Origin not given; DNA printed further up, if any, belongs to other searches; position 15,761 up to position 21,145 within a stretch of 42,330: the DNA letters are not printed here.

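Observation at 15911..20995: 1,694-aa orphan lipoprotein built from about 8-10 divergent small modules with a hydrophobic-x-hydrophobic-D-G-x-G ... G-S/T-Y signature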

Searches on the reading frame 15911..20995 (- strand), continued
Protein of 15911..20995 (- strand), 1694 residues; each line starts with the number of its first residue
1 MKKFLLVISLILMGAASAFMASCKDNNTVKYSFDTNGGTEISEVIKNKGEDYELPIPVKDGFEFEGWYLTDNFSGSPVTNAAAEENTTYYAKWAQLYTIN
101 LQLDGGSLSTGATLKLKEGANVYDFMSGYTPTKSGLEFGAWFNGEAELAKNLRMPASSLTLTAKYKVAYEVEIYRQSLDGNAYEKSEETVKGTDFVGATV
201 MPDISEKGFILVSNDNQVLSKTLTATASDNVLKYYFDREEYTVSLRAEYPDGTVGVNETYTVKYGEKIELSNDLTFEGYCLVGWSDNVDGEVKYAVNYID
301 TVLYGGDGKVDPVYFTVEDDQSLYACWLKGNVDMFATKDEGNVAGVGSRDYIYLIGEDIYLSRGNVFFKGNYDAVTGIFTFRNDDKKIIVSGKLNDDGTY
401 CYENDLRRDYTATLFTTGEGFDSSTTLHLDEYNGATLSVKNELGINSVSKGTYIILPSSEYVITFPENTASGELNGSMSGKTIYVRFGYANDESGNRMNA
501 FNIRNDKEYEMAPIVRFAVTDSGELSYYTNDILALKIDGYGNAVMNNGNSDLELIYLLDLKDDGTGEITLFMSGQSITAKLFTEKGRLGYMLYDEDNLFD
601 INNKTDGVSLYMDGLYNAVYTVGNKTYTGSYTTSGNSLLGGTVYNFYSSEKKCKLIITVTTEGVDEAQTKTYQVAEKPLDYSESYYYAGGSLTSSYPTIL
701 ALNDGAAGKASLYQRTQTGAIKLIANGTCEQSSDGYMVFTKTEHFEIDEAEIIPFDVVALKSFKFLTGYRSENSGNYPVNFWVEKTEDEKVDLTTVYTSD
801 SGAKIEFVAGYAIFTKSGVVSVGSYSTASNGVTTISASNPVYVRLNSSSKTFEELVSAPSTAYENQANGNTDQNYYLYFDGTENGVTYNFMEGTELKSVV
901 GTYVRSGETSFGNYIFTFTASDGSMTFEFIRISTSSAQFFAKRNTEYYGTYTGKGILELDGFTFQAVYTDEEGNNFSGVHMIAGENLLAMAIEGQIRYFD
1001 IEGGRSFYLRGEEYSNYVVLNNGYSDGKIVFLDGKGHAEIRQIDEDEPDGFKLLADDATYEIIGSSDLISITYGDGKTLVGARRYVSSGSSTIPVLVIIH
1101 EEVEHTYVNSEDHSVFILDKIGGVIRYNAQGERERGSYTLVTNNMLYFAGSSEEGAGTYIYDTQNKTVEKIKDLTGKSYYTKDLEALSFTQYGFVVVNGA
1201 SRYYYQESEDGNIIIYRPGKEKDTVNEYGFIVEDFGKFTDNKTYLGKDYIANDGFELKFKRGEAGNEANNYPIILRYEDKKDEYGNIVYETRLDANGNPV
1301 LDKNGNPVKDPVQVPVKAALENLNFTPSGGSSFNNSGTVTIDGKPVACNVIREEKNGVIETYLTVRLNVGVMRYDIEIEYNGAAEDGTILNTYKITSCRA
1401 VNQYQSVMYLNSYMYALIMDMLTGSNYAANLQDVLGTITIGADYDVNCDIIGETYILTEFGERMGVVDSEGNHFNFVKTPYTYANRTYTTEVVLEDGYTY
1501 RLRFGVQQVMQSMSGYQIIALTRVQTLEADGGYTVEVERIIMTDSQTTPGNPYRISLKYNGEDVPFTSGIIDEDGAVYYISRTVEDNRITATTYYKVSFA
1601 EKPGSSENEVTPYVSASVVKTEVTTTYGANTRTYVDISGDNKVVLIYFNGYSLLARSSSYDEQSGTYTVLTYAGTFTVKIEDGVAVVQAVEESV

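Call 93: search_protein_families(library=pfam, alignment_id=A7, max_evalue=0.1)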
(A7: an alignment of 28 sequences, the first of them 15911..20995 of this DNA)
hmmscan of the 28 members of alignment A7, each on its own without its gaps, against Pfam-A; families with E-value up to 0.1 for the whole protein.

A. member 1, window:15911-20995:- (1694 aa): 2 families
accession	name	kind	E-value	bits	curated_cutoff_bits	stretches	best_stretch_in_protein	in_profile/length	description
PF09479.16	Flg_new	-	1.1e-18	67.5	27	3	32-92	4-65/65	Listeria-Bacteroides repeat domain (List_Bact_rpt)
PF19772.4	DUF6258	-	0.069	13.6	25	0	730-787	52-105/136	Family of unknown function (DUF6258)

B. families by the number of members that match (of 28 scanned): 14 families
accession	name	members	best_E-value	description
PF09479.16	Flg_new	28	7.9e-26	Listeria-Bacteroides repeat domain (List_Bact_rpt)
PF18998.6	Flg_new_2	10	7e-06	Divergent InlB B-repeat domain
PF14928.11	S_tail_recep_bd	2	0.012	Short tail fibre protein receptor-binding domain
PF21838.2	DUF6897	1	0.012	Domain of unknown function (DUF6897)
PF08533.16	Glyco_hydro_42C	1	0.02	Beta-galactosidase C-terminal domain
PF11337.13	DUF3139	1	0.046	Protein of unknown function (DUF3139)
PF22003.2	MrkDrd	1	0.048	MrkD-like receptor binding domain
PF22957.2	NUP210_Ig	1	0.052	NUP210 Ig-like domain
PF19772.4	DUF6258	1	0.069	Family of unknown function (DUF6258)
PF18565.7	Glyco_hydro2_C5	1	0.075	Glycoside hydrolase family 2 C-terminal domain 5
PF16657.11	Malt_amylase_C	1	0.075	Maltogenic Amylase, C-terminal domain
PF20633.2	CoV_NSP13_stalk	1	0.084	Coronavirus Nonstructural protein 13, stalk domain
PF16743.10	PliI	1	0.086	Periplasmic lysozyme inhibitor of I-type lysozyme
PF04083.22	Abhydro_lipase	1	0.092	Partial alpha/beta-hydrolase lipase region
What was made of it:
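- On Flg_new (PF09479, Listeria-Bacteroides repeat): 28/28 homologues match (call 93).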
